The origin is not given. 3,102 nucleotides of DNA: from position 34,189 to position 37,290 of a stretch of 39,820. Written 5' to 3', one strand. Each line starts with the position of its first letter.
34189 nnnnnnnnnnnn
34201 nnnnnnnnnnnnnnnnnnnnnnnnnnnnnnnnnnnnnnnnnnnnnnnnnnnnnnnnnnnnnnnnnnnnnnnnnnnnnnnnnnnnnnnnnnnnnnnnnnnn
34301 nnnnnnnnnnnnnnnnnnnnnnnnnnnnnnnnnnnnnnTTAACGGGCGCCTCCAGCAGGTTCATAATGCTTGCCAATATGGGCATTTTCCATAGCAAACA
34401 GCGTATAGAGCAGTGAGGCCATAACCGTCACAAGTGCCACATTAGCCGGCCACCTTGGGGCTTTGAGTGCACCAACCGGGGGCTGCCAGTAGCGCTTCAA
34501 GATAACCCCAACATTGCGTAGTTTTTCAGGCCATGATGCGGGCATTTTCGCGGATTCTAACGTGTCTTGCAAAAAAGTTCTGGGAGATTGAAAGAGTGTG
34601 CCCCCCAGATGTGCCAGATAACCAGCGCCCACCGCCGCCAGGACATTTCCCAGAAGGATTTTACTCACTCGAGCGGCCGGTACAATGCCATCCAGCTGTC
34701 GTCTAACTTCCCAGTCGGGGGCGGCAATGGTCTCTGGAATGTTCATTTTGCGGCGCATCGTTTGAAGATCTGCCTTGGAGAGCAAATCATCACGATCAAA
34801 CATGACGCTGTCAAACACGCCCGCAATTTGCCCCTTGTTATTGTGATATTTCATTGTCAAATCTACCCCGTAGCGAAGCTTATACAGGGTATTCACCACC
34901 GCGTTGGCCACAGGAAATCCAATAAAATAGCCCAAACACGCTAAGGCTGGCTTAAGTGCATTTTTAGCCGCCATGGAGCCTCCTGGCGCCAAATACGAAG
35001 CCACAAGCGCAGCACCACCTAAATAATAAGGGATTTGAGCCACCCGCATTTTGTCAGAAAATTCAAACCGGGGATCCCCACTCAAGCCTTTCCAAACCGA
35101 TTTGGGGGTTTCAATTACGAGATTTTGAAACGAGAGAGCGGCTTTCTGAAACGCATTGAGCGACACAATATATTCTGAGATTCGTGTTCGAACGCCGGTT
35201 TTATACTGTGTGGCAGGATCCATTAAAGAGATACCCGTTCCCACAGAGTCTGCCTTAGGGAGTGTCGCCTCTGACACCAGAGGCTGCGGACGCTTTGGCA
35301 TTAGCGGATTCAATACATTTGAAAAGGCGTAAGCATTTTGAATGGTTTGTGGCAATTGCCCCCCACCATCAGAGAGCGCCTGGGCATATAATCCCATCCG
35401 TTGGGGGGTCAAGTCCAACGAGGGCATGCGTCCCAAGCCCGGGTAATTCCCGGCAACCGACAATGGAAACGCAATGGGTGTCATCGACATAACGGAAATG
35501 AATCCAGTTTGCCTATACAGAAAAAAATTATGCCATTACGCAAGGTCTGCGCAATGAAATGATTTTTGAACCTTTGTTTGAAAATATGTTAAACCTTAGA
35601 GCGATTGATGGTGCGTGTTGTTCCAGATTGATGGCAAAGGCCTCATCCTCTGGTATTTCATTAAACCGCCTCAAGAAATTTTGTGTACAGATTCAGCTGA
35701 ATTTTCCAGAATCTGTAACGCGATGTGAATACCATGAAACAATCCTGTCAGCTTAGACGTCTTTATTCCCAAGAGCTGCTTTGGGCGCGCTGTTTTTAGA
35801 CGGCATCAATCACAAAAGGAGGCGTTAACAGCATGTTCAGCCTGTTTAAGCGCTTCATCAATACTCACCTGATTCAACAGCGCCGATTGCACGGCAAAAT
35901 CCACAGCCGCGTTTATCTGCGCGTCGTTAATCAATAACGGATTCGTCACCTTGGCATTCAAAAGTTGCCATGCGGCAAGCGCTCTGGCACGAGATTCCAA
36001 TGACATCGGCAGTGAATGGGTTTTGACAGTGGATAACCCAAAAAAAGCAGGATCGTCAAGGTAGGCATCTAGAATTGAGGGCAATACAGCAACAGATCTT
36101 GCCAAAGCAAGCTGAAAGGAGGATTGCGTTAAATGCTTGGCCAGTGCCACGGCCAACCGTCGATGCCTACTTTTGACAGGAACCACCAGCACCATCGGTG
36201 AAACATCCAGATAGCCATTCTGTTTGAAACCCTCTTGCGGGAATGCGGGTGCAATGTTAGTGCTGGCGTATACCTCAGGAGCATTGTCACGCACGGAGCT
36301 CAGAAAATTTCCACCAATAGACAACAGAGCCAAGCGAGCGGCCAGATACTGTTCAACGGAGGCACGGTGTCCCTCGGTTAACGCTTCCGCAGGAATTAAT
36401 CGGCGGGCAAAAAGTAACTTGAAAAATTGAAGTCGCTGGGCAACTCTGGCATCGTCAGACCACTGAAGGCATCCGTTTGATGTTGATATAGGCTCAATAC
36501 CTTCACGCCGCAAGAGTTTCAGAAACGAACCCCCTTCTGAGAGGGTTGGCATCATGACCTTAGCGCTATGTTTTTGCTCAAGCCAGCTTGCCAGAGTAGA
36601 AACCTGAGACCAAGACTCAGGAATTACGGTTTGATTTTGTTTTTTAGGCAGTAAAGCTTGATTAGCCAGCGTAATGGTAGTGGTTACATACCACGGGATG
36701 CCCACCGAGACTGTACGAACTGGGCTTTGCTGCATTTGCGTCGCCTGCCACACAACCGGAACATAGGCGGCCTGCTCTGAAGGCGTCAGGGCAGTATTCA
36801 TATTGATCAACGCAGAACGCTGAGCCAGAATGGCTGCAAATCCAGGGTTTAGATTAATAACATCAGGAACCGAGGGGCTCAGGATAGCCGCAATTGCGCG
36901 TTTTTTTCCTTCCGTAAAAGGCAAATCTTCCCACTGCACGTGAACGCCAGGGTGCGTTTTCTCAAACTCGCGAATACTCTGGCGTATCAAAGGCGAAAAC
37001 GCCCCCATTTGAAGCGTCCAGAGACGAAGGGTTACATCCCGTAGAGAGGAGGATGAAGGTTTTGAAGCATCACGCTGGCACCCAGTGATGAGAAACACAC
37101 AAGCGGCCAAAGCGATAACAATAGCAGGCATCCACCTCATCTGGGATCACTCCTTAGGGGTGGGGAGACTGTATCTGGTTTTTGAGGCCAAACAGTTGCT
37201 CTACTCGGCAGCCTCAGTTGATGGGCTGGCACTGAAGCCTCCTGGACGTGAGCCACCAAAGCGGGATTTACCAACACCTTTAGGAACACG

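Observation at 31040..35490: Translationally coupled pair: a 4-TM protein plus a 1099-aa membrane-tethered, strongly divergent GH13 (possibly GlgE-like) enzyme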

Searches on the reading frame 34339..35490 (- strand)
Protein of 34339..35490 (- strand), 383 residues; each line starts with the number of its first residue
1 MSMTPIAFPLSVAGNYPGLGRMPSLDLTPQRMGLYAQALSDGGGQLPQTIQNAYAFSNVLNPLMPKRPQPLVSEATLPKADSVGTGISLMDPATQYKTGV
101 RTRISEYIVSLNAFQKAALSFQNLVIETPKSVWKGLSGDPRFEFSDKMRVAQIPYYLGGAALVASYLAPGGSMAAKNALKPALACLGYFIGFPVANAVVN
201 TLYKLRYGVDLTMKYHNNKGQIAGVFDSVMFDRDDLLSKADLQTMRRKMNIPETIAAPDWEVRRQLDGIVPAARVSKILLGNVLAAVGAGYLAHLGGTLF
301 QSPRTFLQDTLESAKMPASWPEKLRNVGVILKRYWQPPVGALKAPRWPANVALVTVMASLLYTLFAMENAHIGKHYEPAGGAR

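Call 3: search_protein_families(library=pfam, proteins=[window:34339-35490:-], max_evalue=1)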
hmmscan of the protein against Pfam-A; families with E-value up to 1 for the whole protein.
window:34339-35490:- (383 aa): 0 families

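Call 4: search_protein_families(library=ncbifam, proteins=[window:34339-35490:-], max_evalue=1)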
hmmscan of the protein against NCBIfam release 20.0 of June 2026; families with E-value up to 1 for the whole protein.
window:34339-35490:- (383 aa): 1 family
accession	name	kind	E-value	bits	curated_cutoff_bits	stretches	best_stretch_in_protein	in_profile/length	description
NF052440.1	TransRegGNTRPSEAE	equivalog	0.2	10.7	400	1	226-257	242-273/333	HTH-type transcriptional regulator GntR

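Call 11: find_homologous_proteins(query=window:34339-35490:-)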
Query window:34339-35490:- (383 aa): 7 proteins with E <= 0.001 among 7249 candidates.
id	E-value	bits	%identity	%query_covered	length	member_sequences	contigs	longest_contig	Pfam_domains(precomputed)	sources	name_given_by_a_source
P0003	2.2e-253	858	100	100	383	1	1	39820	-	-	-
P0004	4.5e-220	748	89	100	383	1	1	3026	-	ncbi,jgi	jgi:hypothetical protein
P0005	3.6e-110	387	62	79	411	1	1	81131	-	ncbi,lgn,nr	ncbi:MAG: hypothetical protein VKJ06_03740 [Vampirovibrionales bacterium]|nr:hypothetical protein [V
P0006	1.1e-54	204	45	66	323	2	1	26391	-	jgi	jgi:hypothetical protein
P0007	5.5e-41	159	38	64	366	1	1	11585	-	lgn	-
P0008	7.0e-40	155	39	72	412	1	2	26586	-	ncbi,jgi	jgi:hypothetical protein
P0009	2.8e-33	134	32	73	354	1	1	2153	-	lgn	-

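Call 13: find_encoding_contigs(protein=P0006, flank=8000, max_places=3)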
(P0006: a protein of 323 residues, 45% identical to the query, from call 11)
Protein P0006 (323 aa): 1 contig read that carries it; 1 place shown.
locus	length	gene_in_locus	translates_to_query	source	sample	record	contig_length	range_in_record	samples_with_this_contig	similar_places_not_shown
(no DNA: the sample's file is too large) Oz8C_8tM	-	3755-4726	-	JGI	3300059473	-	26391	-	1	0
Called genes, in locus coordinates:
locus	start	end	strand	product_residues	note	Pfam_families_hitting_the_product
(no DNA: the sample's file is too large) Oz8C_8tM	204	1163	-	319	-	PF07584:BatA (weak), PF00092:VWA, PF13519:VWA_2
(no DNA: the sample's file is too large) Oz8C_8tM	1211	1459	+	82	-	-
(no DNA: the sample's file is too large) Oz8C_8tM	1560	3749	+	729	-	PF08323:Glyco_transf_5 (weak)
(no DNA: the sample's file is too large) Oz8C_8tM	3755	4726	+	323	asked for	-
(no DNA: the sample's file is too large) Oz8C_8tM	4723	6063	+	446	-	-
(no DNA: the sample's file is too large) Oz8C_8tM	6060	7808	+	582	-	PF00128:Alpha-amylase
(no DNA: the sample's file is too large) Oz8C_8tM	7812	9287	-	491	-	PF01073:3Beta_HSD (weak), PF01370:Epimerase, PF05368:NmrA, PF13460:NAD_binding_10, PF16363:GDP_Man_Dehyd (weak), PF11066:DUF2867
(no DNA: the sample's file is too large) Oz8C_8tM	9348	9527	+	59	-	-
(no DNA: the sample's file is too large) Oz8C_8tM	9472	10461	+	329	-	PF00535:Glycos_transf_2, PF10111:Glyco_tranf_2_2, PF13641:Glyco_tranf_2_3 (weak)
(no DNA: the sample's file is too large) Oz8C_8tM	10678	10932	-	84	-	PF01479:S4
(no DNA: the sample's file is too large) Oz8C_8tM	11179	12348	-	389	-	PF02421:FeoB_N, PF01926:MMR_HSR1, PF06071:YchF-GTPase_C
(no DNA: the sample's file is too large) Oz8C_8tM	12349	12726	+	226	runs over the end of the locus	-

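Call 14: find_encoding_contigs(protein=P0008, flank=8000, max_places=3)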
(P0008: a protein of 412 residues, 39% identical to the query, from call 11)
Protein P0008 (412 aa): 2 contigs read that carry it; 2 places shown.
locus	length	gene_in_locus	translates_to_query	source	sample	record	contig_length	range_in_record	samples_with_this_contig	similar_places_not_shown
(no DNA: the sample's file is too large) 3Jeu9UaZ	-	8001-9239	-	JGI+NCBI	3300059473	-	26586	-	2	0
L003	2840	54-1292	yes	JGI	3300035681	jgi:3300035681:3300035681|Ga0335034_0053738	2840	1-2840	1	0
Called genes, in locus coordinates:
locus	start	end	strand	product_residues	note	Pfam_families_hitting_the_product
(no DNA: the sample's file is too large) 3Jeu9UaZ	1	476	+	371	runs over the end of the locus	PF00724:Oxidored_FMN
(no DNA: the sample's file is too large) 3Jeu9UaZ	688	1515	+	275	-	-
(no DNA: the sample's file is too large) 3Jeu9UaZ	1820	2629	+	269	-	-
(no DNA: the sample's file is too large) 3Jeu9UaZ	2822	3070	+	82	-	-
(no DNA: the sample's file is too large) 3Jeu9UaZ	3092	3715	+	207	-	-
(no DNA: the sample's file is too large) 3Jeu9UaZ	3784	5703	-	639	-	PF01321:Creatinase_N, PF16189:Creatinase_N_2, PF01321:Creatinase_N (weak), PF00557:Peptidase_M24, PF16188:Peptidase_M24_C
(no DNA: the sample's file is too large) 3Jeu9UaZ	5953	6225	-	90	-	-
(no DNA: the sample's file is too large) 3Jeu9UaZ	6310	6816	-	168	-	-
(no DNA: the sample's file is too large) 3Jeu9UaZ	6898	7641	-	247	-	PF13489:Methyltransf_23, PF13649:Methyltransf_25, PF13847:Methyltransf_31 (weak), PF08241:Methyltransf_11 (weak), PF08242:Methyltransf_12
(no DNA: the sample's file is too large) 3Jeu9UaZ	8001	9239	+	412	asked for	-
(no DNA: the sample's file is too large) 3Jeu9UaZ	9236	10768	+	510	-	-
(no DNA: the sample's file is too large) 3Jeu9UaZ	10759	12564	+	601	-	PF00128:Alpha-amylase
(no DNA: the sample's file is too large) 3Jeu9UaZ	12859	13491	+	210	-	PF10604:Polyketide_cyc2 (weak), PF03364:Polyketide_cyc, PF06240:COXG (weak)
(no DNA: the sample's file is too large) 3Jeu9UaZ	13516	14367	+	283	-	PF03309:Pan_kinase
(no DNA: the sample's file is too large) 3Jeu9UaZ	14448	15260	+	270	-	-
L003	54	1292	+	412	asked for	-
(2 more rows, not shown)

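Call 15: find_encoding_contigs(protein=P0007, flank=8000, max_places=3)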
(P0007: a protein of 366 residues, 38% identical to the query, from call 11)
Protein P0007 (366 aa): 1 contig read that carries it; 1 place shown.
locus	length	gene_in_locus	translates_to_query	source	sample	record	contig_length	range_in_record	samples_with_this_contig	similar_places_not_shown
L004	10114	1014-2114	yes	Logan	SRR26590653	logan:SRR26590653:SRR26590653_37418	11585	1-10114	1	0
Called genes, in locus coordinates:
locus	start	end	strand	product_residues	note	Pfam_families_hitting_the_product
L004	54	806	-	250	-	PF13489:Methyltransf_23, PF08241:Methyltransf_11, PF08242:Methyltransf_12, PF13649:Methyltransf_25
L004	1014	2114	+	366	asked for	-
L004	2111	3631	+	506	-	-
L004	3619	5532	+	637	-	-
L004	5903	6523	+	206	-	PF10604:Polyketide_cyc2 (weak), PF03364:Polyketide_cyc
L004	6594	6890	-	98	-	-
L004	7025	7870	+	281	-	PF03309:Pan_kinase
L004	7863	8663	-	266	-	PF01531:Glyco_transf_11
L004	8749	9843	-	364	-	PF13857:Ank_5 (faint), PF13606:Ank_3 (faint), PF00023:Ank (faint), PF13637:Ank_4, PF12796:Ank_2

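Call 57: find_related_loci(query=A6, collection=genome_contigs, flank=10000)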
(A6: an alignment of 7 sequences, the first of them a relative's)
Query A6 (383 aa) in genome_contigs; peptide patterns used: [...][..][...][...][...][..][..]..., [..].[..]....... (x = any residue, [..] = any of these).
27 stretches matched a pattern; 1 encode a relative of the query (tblastn E <= 1e-3); 1 distinct loci.
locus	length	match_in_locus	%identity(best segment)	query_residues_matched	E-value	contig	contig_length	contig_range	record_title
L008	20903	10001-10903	62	79-380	5e-116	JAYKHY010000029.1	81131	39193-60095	MAG: Vampirovibrionales bacterium isolate 308845 NODE_22988975, whole genome shotgun sequence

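Call 60: predict_structure(alignment_id=A6)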
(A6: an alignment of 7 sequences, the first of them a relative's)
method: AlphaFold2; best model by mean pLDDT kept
length: 383 residues; sequences in the alignment: 7
mean_pLDDT: 56.6   pTM: 0.47
mean pLDDT of the five models: 56.6, 55.9, 50.0, 48.9, 43.0
residues with pLDDT >= 90: 0; 70-90: 112; 50-70: 141; < 50: 130
segments of 3 or more residues with pLDDT < 50: 1-97, 99-103, 163-165, 296-303, 335-343, 381-383
pLDDT, mean of each block of 10 residues (from residue 1): 32 29 30 28 28 27 32 30 35 47 61 70 68 68 62 52 50 55 58 76 83 74 64 70 85 79 81 77 67 51 52 58 62 49 56 73 76 60 41
secondary structure, 60 per line:
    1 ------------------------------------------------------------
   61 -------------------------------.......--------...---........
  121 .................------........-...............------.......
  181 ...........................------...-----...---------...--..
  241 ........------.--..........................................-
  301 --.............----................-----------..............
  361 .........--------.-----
elements in order: H92-98 E107-109 H113-137 H144-151 H153-167 H174-207 E214-216 E222-224 H239-248 H258-299 H303-315 H320-335 H347-369

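Call 73: search_protein_families(library=pfam, alignment_id=A3, max_evalue=0.01)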
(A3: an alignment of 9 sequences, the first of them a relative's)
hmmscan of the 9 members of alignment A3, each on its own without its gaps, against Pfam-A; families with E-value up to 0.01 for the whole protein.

A. member 1, P0003 (383 aa): 0 families

B. families by the number of members that match (of 9 scanned): 0 families

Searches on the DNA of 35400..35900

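Call 90: search_rna_families(source=window, start=35400, end=35900, threshold=evalue, max_evalue=1)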
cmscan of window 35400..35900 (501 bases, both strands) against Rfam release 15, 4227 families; matches with E-value up to 1: 0.
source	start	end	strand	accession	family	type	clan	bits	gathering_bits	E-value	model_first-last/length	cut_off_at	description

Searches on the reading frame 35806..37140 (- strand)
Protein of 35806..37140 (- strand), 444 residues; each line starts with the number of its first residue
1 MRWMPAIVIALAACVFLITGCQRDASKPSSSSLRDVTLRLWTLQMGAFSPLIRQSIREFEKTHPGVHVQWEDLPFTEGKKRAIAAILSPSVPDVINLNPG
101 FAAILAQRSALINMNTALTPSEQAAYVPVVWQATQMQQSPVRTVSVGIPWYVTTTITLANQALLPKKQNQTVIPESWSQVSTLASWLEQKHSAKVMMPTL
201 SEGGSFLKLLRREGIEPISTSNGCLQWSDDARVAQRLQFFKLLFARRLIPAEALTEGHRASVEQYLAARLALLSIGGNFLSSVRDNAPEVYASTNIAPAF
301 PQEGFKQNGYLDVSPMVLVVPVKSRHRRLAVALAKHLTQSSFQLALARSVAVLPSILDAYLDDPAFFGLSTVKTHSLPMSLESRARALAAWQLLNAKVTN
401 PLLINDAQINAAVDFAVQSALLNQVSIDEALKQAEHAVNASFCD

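Call 3: search_protein_families(library=pfam, proteins=[window:35806-37140:-], max_evalue=1)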
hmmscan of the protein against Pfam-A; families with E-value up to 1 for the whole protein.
window:35806-37140:- (444 aa): 2 families
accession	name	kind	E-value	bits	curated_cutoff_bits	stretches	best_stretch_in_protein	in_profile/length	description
PF01547.30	SBP_bac_1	-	1.5e-13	51.9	26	1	53-339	11-302/307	Bacterial extracellular solute-binding protein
PF13416.11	SBP_bac_8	-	1.5e-11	45.1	27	1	55-363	2-269/279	Bacterial extracellular solute-binding protein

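Call 4: search_protein_families(library=ncbifam, proteins=[window:35806-37140:-], max_evalue=1)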
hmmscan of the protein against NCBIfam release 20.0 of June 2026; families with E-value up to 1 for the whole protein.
window:35806-37140:- (444 aa): 1 family
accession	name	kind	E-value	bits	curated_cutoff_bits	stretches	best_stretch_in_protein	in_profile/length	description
TIGR03850.1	bind_CPR_0540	equivalog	0.0022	16.7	299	1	7-105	6-101/437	carbohydrate ABC transporter substrate-binding protein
